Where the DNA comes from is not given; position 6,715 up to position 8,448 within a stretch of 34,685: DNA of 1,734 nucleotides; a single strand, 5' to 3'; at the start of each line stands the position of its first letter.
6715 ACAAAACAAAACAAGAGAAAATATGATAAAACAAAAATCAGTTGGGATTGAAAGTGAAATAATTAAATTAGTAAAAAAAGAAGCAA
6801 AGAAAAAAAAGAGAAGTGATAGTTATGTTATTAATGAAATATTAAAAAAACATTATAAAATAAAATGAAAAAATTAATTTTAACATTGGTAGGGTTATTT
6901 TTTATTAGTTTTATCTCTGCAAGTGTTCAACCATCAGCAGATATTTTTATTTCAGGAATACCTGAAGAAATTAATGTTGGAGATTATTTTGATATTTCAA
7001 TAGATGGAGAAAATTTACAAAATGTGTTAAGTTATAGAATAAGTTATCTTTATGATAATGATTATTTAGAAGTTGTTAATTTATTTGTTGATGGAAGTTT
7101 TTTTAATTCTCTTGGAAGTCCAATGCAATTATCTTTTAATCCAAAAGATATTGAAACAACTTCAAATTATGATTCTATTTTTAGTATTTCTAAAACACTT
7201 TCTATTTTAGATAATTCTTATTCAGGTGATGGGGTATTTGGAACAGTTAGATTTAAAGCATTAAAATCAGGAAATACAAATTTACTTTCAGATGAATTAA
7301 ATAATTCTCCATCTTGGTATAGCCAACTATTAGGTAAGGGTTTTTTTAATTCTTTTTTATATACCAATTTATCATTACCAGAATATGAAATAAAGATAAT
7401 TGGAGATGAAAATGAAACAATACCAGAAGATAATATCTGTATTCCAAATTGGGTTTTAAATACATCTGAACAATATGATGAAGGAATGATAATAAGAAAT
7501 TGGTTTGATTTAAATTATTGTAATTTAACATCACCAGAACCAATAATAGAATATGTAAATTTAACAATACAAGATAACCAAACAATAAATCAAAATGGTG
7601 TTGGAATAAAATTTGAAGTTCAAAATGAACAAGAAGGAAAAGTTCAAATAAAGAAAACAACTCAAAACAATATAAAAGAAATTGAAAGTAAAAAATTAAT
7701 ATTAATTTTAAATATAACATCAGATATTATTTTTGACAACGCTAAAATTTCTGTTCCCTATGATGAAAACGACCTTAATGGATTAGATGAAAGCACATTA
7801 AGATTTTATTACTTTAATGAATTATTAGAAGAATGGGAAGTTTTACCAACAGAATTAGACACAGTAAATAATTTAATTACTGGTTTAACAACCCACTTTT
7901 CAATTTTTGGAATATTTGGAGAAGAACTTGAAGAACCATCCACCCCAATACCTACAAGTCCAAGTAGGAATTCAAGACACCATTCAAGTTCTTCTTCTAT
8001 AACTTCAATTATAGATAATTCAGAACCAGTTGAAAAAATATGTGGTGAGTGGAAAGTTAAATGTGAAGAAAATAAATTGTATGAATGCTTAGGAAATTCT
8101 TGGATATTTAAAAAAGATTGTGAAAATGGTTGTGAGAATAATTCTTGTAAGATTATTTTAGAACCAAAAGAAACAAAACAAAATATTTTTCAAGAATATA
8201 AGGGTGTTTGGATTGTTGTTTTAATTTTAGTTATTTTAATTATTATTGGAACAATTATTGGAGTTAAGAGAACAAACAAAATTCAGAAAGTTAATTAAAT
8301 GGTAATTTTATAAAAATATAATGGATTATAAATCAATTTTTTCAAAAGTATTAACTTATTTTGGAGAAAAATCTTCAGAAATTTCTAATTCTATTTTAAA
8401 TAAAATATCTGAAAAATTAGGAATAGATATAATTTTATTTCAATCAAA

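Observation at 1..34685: Whole-window view: an ITR-bearing element devoting about half its coding capacity to exported or membrane proteins, with no recognisable virion hallmark genes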

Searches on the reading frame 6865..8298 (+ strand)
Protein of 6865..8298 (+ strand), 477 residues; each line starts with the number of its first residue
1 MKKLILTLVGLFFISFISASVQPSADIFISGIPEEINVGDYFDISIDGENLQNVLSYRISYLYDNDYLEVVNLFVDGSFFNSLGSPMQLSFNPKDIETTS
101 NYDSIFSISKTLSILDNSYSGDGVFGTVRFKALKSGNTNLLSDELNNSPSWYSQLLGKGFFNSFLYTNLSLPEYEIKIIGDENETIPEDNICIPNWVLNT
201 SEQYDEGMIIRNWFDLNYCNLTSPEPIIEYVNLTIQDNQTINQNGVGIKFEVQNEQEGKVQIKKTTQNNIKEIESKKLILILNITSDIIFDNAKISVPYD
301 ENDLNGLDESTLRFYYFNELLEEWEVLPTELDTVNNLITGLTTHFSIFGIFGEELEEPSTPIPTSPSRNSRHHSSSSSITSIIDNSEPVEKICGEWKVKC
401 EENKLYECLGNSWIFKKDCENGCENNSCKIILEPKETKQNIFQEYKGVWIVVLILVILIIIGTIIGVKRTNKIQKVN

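Call 8: search_protein_families(library=pfam, max_evalue=0.05, proteins=[window:6865-8298:+])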
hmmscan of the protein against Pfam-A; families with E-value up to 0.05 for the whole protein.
window:6865-8298:+ (477 aa): 0 families

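Call 75: search_protein_families(library=ncbifam, max_evalue=0.01, proteins=[window:6865-8298:+])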
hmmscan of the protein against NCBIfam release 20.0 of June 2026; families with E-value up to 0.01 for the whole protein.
window:6865-8298:+ (477 aa): 0 families

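Call 102: search_protein_families(library=phrogs, max_evalue=0.01, proteins=[window:6865-8298:+])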
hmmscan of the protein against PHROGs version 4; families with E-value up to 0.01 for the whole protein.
window:6865-8298:+ (477 aa): 0 families

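Call 109: search_solved_structures(query=window:6865-8298:+, max_evalue=5)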
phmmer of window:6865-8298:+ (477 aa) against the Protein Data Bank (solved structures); distinct sequences matched with E-value up to 5: 1.
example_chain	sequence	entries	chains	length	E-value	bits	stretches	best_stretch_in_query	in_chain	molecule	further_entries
5g5d_A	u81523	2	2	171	0.14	13.8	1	31-150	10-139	CELLULOSOME ANCHORING PROTEIN COHESIN REGION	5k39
